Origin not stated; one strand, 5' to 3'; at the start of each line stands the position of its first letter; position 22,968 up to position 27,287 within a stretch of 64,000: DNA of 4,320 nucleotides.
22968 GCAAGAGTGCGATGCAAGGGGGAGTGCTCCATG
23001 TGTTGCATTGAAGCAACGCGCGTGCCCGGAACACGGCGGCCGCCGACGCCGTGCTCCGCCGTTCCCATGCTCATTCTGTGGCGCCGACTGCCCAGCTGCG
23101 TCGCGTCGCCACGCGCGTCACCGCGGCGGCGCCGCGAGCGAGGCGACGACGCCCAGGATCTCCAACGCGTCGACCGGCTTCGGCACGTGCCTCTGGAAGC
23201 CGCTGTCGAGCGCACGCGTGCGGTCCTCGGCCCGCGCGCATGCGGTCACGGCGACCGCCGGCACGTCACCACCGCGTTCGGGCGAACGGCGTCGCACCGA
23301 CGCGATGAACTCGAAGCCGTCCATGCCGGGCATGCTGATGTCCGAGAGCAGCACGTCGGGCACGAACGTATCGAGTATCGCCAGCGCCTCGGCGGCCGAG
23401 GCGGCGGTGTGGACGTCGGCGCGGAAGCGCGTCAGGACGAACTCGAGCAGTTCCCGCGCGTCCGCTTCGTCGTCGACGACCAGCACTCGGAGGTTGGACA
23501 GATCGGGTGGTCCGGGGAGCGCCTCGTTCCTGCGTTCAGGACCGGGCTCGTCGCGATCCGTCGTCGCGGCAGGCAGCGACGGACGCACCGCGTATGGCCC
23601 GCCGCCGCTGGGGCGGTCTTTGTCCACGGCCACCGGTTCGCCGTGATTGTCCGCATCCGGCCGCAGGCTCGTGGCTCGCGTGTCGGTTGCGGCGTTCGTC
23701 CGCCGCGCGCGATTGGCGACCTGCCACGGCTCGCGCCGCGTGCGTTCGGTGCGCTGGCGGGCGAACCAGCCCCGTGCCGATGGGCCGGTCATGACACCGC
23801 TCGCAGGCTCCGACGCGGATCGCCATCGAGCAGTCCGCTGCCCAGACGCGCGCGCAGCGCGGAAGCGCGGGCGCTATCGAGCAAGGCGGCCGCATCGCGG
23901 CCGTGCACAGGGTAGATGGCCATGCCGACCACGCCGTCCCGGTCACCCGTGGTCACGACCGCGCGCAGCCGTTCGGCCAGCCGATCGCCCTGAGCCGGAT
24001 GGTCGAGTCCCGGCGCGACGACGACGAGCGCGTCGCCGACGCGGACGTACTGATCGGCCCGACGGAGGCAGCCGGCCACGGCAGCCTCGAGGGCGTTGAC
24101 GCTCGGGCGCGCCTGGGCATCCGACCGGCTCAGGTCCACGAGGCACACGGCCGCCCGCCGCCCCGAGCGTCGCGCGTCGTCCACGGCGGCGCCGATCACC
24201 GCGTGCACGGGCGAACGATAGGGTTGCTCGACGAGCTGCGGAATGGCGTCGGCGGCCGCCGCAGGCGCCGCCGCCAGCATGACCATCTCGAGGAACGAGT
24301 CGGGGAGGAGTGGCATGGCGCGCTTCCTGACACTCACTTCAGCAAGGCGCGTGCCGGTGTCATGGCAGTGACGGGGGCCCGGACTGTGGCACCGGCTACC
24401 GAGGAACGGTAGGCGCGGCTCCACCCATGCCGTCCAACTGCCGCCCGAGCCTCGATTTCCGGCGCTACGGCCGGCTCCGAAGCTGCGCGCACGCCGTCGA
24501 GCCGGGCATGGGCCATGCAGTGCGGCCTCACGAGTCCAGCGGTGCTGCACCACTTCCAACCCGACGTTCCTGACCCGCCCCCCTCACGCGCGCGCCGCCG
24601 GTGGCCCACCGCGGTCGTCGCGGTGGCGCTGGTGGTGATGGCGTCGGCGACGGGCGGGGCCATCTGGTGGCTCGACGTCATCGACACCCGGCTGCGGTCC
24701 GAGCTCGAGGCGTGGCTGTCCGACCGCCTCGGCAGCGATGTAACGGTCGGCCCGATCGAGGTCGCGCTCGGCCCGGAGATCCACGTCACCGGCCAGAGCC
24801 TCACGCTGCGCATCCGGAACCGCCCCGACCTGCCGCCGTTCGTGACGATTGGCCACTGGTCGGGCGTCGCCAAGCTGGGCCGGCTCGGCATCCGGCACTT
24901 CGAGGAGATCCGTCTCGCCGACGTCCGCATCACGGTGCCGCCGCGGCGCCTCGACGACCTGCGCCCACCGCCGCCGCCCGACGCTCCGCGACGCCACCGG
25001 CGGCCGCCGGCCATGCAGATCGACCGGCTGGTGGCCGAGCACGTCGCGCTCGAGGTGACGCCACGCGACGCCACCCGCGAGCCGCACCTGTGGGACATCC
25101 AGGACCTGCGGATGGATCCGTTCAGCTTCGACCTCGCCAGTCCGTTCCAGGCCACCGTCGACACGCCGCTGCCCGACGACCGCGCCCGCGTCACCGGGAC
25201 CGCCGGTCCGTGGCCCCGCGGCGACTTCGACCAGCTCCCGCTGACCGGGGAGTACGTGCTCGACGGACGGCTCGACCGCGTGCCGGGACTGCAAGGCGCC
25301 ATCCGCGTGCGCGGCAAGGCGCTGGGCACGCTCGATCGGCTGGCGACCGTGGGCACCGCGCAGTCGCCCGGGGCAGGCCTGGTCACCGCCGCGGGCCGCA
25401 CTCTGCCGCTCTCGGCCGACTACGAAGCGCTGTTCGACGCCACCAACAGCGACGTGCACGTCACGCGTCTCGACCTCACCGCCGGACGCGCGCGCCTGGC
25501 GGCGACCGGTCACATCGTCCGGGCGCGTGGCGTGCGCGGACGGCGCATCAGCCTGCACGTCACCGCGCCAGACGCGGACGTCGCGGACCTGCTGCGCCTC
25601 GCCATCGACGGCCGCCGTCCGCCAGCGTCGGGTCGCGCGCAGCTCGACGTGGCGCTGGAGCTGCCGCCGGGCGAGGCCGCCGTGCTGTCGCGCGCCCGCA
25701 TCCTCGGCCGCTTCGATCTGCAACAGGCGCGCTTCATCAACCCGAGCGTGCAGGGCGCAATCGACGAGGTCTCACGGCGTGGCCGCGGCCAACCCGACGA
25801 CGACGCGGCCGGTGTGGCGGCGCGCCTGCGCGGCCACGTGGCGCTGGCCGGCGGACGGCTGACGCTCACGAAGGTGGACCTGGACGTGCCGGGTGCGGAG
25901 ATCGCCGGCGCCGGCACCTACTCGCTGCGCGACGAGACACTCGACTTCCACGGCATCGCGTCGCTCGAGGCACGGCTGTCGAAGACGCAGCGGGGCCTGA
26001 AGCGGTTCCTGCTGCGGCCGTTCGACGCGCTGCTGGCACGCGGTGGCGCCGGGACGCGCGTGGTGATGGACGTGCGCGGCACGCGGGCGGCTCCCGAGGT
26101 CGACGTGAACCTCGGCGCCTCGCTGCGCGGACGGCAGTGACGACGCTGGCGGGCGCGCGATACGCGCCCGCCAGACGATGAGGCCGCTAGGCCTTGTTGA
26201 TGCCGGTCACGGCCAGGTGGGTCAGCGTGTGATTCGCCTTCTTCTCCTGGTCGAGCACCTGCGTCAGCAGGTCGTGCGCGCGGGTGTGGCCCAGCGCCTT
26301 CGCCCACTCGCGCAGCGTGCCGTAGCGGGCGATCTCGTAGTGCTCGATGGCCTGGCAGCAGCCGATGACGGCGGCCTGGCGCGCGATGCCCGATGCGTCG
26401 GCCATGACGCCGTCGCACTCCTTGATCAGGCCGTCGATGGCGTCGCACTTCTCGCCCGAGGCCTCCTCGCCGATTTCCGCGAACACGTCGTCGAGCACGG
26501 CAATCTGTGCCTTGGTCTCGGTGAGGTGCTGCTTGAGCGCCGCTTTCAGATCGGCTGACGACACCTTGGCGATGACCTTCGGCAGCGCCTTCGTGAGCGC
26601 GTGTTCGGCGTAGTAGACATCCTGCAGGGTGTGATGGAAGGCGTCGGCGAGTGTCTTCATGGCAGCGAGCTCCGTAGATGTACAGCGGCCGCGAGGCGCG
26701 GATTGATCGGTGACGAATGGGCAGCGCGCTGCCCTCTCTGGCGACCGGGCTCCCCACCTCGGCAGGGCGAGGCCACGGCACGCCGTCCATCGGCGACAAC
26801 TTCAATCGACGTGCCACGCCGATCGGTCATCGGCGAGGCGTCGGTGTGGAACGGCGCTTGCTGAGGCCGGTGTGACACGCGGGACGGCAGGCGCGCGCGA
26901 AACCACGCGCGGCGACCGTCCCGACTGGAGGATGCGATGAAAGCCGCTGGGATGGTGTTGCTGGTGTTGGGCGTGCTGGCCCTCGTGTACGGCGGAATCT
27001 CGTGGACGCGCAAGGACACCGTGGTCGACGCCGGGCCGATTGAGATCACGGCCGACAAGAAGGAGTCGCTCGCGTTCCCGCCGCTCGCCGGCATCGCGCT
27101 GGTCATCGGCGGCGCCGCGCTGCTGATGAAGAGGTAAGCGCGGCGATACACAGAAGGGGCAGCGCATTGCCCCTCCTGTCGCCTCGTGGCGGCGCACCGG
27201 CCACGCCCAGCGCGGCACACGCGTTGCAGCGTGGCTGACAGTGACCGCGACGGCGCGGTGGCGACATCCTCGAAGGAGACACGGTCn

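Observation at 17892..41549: Eleven co-oriented -24/-12 (sigma54-type) promoter motifs link a stress/osmoprotection/envelope gene island to one NtrC-type activator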

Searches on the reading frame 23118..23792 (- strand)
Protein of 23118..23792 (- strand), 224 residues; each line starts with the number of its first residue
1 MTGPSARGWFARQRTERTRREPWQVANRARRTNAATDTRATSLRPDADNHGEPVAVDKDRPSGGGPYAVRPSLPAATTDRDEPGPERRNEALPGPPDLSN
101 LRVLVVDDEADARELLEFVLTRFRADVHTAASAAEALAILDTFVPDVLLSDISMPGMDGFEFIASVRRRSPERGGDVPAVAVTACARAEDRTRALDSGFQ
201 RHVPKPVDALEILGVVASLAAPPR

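Call 6: search_protein_families(library=pfam, proteins=[window:23118-23792:-], max_evalue=0.01)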
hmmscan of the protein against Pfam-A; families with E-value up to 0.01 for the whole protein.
window:23118-23792:- (224 aa): 1 family
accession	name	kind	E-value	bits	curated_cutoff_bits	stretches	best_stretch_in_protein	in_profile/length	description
PF00072.30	Response_reg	-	5e-23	81.8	30.2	1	103-214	1-108/111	Response regulator receiver domain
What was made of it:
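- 23118..24316 (-): Operon of a degenerate GGDEF protein (23789-24316) and a receiver-domain protein (23118-23792). Pfam Response_reg E 5e-23 (call 6).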

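Call 62: search_protein_families(library=ncbifam, proteins=[window:23118-23792:-], max_evalue=0.01)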
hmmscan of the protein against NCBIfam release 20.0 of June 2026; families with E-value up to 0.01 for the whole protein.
window:23118-23792:- (224 aa): 90 families (the best 25 are shown)
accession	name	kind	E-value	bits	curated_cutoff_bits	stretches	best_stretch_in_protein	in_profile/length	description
NF007135.0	PRK09581.1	equivalog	4.5e-20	71.9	474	1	102-219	4-119/457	PleD family two-component system response regulator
NF008099.0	PRK10841.1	equivalog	8.7e-19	66.8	920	1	99-209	823-929/949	two-component system sensor histidine kinase RcsC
NF011874.0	PRK15347.1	equivalog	1.2e-18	66.6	852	1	100-216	690-805/921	two component system sensor kinase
TIGR02154.1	PhoB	equivalog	1.3e-16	60.6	296.2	1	101-216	3-116/226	phosphate regulon transcriptional regulator PhoB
TIGR01818.1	ntrC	equivalog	3e-16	59.3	558.6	1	103-217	1-111/463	nitrogen regulation protein NR(I)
NF008318.0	PRK11107.1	equivalog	3.7e-16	58.4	890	1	96-215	663-780/920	two-component sensor histidine kinase BarA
NF007969.0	PRK10693.1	equivalog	5e-16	58.6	329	1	98-212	5-115/337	two-component system response regulator RssB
NF040689.1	MtrAB_MtrA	equivalog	2.3e-15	56.6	300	1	103-214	1-107/219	MtrAB system response regulator MtrA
NF008176.1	PRK10923.1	equivalog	9.1e-15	54.2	620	1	102-216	5-115/469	nitrogen regulation protein NR(I)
NF007546.0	PRK10161.1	equivalog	1.1e-14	54.5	471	1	102-214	4-114/229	phosphate response regulator transcription factor PhoB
NF053512.1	nitric_RR_NosR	exception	1.2e-14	54.3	400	1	103-217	1-112/422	response regulator c-di-GMP phosphodiesterase, NosR family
NF045944.1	ResRegRpaBCyano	equivalog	1.3e-14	54.2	330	1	104-212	1-104/229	response regulator transcription factor RpaB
NF008469.0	PRK11361.1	equivalog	2.8e-14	52.7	714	1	101-214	5-114/461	acetoacetate metabolism transcriptional regulator AtoC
NF040534.1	resp_reg_YycF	equivalog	4.1e-14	52.4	340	1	102-216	2-111/231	response regulator YycF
NF038297.2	hybrid_HK_HrmK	equivalog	5.6e-14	51.7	725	1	99-213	489-600/607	hybrid histidine kinase/response regulator HrmK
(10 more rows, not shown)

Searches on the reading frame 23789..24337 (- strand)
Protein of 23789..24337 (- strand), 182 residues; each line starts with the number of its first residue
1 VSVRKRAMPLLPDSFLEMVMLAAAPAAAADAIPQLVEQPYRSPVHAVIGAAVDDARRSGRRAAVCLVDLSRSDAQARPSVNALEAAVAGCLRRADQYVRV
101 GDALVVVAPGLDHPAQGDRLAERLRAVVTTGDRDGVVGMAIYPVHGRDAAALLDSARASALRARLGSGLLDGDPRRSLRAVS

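Call 62: search_protein_families(library=ncbifam, proteins=[window:23789-24337:-], max_evalue=0.01)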
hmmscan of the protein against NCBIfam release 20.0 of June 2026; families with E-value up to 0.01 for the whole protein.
window:23789-24337:- (182 aa): 0 families

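Call 66: search_protein_families(library=pfam, proteins=[window:23789-24316:-], max_evalue=5)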
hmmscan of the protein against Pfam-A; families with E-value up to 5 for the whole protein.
window:23789-24316:- (175 aa): 2 families
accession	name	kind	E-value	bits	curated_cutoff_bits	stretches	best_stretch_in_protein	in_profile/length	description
PF00333.26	Ribosomal_S5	-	0.052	14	27.1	1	116-134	22-40/65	Ribosomal protein S5, N-terminal domain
PF17920.6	TetR_C_16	-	0.46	11.2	26.2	1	7-55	22-69/107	Tetracyclin repressor-like, C-terminal domain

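Call 68: find_homologous_proteins(query=window:23789-24316:-, max_evalue=0.00001)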
Query window:23789-24316:- (175 aa): 3 proteins with E <= 0.00001 among 8000 candidates.
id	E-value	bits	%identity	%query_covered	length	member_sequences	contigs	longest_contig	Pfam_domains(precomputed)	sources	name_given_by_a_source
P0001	1.9e-100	351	100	100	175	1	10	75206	-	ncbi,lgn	-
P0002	4.3e-83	295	85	100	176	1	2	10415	-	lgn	-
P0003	8.2e-48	180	62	93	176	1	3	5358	-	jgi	jgi:hypothetical protein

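Call 69: find_encoding_contigs(protein=P0002, flank=10000, max_places=4)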
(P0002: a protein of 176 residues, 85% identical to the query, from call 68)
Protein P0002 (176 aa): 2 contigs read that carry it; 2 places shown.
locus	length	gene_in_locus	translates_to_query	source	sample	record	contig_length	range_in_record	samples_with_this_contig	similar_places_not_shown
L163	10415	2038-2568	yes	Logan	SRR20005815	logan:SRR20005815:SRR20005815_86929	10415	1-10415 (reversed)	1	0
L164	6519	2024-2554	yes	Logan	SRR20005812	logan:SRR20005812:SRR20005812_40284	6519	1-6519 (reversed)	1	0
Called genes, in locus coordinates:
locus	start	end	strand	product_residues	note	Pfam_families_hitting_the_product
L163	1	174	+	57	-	?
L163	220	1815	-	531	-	-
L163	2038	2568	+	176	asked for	-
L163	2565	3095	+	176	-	PF00072:Response_reg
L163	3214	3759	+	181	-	-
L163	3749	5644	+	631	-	PF01594:AI-2E_transport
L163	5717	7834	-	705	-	PF03412:Peptidase_C39 (weak), PF13529:Peptidase_C39_2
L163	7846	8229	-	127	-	-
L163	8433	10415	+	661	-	?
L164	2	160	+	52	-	?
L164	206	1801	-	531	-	-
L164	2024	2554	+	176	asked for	-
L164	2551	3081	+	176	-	PF00072:Response_reg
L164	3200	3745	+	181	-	-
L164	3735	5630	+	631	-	PF01594:AI-2E_transport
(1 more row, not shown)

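Call 70: find_encoding_contigs(protein=P0003, flank=10000, max_places=4)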
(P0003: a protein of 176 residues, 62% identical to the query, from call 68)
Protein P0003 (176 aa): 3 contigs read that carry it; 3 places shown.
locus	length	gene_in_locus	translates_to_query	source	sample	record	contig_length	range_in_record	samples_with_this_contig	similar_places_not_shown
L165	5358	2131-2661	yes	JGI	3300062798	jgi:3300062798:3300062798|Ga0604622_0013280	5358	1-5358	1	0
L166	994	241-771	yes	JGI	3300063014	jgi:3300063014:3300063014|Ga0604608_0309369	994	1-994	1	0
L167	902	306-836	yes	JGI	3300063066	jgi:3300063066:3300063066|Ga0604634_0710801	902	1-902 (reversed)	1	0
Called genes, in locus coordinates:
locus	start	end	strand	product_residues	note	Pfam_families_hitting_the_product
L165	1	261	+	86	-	?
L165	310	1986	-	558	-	-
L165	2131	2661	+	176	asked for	-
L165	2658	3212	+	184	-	PF00072:Response_reg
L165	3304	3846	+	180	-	-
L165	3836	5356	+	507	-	?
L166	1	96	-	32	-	?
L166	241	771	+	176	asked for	-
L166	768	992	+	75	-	?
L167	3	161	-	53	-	?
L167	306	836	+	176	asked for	-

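Call 71: find_encoding_contigs(protein=P0001, flank=1000, max_places=3)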
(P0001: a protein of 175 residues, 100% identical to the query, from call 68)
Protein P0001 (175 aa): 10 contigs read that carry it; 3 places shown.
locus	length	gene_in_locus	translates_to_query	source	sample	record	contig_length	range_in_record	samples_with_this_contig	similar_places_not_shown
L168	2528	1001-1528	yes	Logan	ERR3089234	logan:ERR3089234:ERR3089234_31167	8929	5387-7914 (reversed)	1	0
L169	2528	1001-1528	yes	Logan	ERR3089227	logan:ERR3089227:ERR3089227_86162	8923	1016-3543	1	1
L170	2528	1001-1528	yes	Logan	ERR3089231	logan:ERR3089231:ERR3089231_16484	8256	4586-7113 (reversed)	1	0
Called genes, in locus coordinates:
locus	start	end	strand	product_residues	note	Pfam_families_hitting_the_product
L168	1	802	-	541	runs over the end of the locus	-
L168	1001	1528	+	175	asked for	-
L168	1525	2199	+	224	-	PF00072:Response_reg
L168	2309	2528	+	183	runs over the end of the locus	-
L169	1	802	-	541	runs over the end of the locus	-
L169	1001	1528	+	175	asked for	-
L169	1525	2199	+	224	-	PF00072:Response_reg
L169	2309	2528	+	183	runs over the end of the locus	-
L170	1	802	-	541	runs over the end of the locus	-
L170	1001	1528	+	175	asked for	-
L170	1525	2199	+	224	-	PF00072:Response_reg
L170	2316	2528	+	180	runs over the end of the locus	-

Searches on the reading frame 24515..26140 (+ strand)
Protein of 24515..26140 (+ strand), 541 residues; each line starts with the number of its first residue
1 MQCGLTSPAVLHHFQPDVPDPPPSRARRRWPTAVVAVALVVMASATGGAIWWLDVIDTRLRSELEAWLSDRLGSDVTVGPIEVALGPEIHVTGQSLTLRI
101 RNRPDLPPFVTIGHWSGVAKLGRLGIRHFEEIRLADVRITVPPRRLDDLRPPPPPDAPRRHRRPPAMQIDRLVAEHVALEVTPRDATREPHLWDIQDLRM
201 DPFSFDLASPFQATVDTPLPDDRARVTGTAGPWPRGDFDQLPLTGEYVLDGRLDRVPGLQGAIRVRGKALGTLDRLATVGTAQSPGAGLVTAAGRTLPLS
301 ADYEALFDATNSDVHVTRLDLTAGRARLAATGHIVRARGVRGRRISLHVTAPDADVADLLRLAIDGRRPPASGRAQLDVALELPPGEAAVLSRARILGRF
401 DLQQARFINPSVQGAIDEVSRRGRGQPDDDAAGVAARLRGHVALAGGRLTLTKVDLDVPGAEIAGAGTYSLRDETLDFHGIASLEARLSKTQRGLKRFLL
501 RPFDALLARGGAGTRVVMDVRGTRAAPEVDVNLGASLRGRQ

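Call 6: search_protein_families(library=pfam, proteins=[window:24515-26140:+], max_evalue=0.01)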
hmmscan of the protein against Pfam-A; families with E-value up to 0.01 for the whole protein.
window:24515-26140:+ (541 aa): 0 families

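Call 62: search_protein_families(library=ncbifam, proteins=[window:24542-26140:+], max_evalue=0.01)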
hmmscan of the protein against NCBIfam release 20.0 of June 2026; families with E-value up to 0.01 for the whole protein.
window:24542-26140:+ (532 aa): 3 families
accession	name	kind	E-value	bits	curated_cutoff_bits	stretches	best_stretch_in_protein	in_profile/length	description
TIGR04411.1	T2SS_GspN_Lepto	equivalog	0.0016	18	50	1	362-519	140-279/280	type II secretion system protein GspN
TIGR02099.1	TIGR02099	equivalog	0.0029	15.3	519.15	0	19-72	4-56/1260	YhdP family protein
NF052375.1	antisigma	equivalog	0.0064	16.5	100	1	11-61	74-123/217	anti-sigma factor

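Call 66: search_protein_families(library=pfam, proteins=[window:24542-26140:+], max_evalue=5)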
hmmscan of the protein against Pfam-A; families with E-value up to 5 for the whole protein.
window:24542-26140:+ (532 aa): 2 families
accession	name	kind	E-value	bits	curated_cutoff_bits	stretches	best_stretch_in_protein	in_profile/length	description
PF20328.3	DUF6623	-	0.079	13.3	27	1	319-358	24-63/149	Family of unknown function (DUF6623)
PF13116.12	YhdP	-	0.11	10.8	46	1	20-74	9-62/1224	YhdP protein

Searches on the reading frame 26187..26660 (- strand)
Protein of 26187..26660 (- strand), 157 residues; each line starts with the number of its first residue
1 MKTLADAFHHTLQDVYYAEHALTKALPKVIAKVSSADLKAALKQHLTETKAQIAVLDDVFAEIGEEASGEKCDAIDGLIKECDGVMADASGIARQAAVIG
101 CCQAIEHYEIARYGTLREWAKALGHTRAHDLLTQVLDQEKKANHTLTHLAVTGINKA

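Call 6: search_protein_families(library=pfam, proteins=[window:26187-26660:-], max_evalue=0.01)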
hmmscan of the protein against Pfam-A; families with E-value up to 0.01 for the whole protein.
window:26187-26660:- (157 aa): 2 families
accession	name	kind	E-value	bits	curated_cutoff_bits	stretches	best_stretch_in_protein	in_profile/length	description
PF05974.18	DUF892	-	3.5e-51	173.8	23.7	1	3-156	1-156/159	Domain of unknown function (DUF892)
PF17107.11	SesA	-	0.00011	22.8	26.3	1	2-74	22-94/122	N-terminal domain on NACHT_NTPase and P-loop NTPases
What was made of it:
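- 26187..26660 (-): DUF892/YciE-like ferritin-like protein. Pfam DUF892 E 3.5e-51 (call 6).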

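Call 8: find_encoding_contigs(protein=window:26187-26660:-, flank=10000, max_places=6)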
Protein window:26187-26660:- (157 aa): 2 contigs read that carry it; 2 places shown.
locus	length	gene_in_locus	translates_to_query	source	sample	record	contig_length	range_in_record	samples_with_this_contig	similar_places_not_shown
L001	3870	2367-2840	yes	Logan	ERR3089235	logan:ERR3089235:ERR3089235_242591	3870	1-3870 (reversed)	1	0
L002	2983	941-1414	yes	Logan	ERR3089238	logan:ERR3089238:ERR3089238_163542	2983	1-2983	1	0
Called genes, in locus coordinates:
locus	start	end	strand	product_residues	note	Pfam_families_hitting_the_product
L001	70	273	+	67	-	-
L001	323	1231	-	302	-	PF00989:PAS, PF08448:PAS_4, PF13188:PAS_8 (weak), PF13426:PAS_9, PF00990:GGDEF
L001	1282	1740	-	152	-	PF01258:zf-dskA_traR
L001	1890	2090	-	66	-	-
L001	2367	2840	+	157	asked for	PF05974:DUF892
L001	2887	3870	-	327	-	?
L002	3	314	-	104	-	?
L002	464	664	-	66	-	-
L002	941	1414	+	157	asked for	PF05974:DUF892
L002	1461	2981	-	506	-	?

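Call 87: list_cluster_members(proteins=[P0004, P0001, window:26187-26660:-])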
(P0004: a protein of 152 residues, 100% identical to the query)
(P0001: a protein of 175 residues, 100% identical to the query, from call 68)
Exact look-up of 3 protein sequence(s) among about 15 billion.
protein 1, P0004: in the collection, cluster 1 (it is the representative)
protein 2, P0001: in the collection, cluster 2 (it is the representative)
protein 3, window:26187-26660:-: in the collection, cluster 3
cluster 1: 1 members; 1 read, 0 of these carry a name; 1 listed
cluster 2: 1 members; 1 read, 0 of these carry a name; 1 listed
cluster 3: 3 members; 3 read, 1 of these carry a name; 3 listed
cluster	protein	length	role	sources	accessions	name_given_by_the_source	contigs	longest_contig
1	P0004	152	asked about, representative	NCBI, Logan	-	-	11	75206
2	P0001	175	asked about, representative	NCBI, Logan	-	-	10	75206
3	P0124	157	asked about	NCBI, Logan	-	-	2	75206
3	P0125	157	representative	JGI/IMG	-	ferritin-like metal-binding protein YciE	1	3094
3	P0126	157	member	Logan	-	-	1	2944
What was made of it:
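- Tried and rejected: Neither the cluster look-up (call 87) nor the contig look-up of a protein identical to the window's (call 71) gave one.
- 26187..26660 (-): One source names it YciE (call 87).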

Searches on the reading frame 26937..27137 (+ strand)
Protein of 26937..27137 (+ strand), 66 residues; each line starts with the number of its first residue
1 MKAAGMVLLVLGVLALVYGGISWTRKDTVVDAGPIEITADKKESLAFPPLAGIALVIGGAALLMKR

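Call 6: search_protein_families(library=pfam, proteins=[window:26937-27137:+], max_evalue=0.01)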
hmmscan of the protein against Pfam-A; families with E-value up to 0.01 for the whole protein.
window:26937-27137:+ (66 aa): 2 families
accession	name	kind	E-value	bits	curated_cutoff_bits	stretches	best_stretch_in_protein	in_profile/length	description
PF02656.20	DUF202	-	0.0018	19.1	23.4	0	2-26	41-65/68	Domain of unknown function (DUF202)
PF11381.13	DUF3185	-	0.0039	17.6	25.3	0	3-20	2-19/59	Protein of unknown function (DUF3185)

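Call 62: search_protein_families(library=ncbifam, proteins=[window:26937-27137:+], max_evalue=0.01)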
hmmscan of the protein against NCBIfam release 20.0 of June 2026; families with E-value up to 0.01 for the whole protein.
window:26937-27137:+ (66 aa): 0 families
